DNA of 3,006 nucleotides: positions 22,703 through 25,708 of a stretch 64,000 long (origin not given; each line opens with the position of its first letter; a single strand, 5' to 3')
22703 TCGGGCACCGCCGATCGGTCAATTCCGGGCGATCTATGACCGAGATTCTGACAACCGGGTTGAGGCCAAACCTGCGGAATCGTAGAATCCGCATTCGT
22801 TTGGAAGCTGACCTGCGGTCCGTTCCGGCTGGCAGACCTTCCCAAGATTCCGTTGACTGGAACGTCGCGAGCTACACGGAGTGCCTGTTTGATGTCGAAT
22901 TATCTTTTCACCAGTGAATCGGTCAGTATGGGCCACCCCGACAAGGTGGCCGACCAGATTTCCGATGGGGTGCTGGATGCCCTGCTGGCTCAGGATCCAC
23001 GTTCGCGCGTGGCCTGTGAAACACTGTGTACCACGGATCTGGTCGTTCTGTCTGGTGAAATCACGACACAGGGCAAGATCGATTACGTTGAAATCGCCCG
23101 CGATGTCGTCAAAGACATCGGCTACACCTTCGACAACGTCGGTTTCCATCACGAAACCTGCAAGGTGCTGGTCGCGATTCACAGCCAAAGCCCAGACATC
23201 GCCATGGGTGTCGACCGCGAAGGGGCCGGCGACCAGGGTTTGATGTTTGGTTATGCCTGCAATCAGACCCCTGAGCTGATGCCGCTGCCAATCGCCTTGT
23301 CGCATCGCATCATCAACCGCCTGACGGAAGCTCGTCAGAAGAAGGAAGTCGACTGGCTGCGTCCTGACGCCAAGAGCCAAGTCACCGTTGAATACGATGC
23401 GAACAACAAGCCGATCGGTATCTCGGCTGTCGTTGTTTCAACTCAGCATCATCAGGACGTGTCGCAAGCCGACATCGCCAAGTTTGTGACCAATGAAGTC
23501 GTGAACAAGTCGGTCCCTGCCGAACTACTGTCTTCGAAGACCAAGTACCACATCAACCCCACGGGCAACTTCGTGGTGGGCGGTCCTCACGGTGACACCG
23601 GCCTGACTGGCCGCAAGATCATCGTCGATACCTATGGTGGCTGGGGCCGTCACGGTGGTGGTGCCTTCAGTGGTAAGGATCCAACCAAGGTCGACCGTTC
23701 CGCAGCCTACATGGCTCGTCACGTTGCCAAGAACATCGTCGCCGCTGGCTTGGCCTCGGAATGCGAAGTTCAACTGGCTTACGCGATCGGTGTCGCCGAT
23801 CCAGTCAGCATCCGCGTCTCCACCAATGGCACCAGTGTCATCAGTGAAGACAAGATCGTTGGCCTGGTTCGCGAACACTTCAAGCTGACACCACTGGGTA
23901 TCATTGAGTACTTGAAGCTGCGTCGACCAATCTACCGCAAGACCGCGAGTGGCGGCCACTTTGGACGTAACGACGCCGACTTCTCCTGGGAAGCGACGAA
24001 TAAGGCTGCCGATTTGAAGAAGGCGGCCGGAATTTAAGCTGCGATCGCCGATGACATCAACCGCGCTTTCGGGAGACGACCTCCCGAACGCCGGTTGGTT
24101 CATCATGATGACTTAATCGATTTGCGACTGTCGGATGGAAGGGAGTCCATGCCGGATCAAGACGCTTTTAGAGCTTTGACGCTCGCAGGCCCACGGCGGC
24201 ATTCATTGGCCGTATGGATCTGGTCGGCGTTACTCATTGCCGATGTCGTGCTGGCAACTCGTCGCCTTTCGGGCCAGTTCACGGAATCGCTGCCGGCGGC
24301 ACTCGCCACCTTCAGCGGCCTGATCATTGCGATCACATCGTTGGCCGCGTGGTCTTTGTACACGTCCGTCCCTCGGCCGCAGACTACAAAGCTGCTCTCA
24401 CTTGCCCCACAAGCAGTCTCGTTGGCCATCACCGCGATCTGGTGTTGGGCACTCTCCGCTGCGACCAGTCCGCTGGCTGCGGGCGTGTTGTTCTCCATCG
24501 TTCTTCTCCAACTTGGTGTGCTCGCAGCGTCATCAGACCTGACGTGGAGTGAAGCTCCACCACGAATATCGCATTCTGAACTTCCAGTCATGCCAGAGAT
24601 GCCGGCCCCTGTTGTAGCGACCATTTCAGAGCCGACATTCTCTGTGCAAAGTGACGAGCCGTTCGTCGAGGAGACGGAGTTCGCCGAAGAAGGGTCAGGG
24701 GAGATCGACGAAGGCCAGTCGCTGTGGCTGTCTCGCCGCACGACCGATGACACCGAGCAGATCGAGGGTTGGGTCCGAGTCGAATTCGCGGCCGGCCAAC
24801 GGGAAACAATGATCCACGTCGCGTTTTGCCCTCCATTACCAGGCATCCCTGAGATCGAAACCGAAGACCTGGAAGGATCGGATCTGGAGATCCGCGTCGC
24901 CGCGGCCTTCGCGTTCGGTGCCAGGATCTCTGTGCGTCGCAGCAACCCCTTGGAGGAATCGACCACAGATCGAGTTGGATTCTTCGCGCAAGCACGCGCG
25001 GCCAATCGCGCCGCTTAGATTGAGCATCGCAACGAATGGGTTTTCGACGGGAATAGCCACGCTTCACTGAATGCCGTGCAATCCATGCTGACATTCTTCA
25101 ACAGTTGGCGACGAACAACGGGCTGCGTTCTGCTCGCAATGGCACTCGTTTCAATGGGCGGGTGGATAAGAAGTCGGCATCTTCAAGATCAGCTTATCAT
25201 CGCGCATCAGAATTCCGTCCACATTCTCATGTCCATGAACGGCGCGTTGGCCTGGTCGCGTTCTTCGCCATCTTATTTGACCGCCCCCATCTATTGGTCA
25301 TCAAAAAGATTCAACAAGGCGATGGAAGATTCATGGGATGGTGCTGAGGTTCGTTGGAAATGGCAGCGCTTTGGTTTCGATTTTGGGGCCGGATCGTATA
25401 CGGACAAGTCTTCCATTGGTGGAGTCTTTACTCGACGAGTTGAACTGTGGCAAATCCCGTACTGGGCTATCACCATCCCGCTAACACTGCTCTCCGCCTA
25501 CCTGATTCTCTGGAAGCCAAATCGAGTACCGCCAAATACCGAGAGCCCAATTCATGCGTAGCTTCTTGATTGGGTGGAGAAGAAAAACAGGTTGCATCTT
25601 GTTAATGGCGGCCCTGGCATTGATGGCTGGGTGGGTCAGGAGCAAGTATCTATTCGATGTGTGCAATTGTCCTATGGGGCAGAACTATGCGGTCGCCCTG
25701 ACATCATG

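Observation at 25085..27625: Translationally coupled tandem array of five hypervariable two-TM membrane proteins (best candidate for an undescribed system)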

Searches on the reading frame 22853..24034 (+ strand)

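Call 70: search_protein_families(library=pfam, proteins=[window:22853-24034:+], max_evalue=0.00001)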
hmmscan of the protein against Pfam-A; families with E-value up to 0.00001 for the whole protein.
window:22853-24034:+ (394 aa): 3 families
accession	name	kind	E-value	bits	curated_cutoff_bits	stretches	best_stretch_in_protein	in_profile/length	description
PF02773.21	S-AdoMet_synt_C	-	2.6e-67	225.5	25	1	242-380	1-137/138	S-adenosylmethionine synthetase, C-terminal domain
PF02772.21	S-AdoMet_synt_M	-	3.8e-49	166.2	29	1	123-240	2-120/120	S-adenosylmethionine synthetase, central domain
PF00438.25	S-AdoMet_synt_N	-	5e-43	146.1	33.1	1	16-114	1-99/99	S-adenosylmethionine synthetase, N-terminal domain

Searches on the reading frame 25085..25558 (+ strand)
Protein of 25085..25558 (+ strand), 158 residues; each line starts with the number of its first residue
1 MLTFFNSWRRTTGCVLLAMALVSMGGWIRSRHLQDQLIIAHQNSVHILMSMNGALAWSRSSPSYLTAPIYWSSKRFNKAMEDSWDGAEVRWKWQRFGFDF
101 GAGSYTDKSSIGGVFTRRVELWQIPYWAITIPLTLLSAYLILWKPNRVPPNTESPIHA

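Call 5: search_protein_families(library=pfam, proteins=[window:25085-25558:+], max_evalue=1)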
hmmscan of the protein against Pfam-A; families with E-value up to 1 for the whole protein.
window:25085-25558:+ (158 aa): 0 families

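Call 6: search_protein_families(library=ncbifam, proteins=[window:25085-25558:+], max_evalue=1)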
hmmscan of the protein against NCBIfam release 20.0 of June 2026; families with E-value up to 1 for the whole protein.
window:25085-25558:+ (158 aa): 0 families

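Call 39: search_protein_families(library=padloc, proteins=[window:25085-25558:+], max_evalue=1)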
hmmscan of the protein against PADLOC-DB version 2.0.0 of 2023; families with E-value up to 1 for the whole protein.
window:25085-25558:+ (158 aa): 0 families

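Call 75: find_homologous_proteins(query=window:25085-25558:+, max_evalue=1e-8)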
Query window:25085-25558:+ (158 aa): 100 proteins with E <= 1e-8 among 140 candidates.
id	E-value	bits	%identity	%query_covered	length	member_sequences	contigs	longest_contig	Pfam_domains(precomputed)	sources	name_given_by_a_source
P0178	3.1e-104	364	100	100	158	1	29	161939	-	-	-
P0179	1.6e-70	254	73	97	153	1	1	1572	-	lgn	-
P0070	3.3e-53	198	61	93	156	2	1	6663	-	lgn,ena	-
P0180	2.1e-46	176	56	93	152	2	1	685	-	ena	-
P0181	2.1e-24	104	41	92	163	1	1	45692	-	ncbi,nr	ncbi:MAG: hypothetical protein JWP89_5118 [Schlesneria sp.]|nr:hypothetical protein [Schlesneria sp.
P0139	5.2e-22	96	38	100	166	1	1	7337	-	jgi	-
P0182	8.8e-21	92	36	93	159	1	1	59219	-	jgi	jgi:hypothetical protein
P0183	1.3e-20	92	38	93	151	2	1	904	-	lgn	-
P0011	1.6e-20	91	39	97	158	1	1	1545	-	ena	-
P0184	1.5e-18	85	35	93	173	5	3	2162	-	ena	-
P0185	7.7e-18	83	37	93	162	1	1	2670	-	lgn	-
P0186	1.1e-17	82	34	95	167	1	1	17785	-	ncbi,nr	ncbi:MAG: hypothetical protein JWP89_5539 [Schlesneria sp.]|nr:hypothetical protein [Schlesneria sp.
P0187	1.2e-17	82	34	97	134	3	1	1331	-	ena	-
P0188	1.3e-17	82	36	94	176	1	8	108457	-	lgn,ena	-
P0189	1.5e-17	82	35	93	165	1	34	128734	-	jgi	jgi:hypothetical protein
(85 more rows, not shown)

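Call 77: find_encoding_contigs(protein=P0179, flank=6000, max_places=3)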
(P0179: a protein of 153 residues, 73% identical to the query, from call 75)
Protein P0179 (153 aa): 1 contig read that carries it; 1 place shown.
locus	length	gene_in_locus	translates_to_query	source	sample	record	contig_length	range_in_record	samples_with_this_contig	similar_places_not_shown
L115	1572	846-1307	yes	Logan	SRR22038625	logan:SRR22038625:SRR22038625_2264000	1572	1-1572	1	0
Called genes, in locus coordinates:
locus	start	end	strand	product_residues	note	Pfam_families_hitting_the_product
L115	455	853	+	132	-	-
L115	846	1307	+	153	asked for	-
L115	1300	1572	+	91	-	?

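Call 85: find_encoding_contigs(protein=L115:455-850:+, flank=6000, max_places=6)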
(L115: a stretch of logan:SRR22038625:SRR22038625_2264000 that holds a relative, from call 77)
Protein L115:455-850:+ (132 aa): 1 contig read that carries it; 1 place shown.
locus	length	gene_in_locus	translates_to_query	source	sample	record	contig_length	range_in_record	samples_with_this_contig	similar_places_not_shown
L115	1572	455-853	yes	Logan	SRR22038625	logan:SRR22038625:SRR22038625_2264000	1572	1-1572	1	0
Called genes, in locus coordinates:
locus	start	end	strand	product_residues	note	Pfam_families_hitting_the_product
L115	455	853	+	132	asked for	-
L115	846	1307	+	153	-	-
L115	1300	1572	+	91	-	?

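Call 91: search_protein_families(library=phrogs, proteins=[window:25085-25558:+], max_evalue=0.1)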
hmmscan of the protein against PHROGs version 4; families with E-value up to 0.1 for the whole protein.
window:25085-25558:+ (158 aa): 1 family
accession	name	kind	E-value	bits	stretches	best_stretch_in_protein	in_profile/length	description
phrog_23742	-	unknown function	0.015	15.2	1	74-140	60-126/355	-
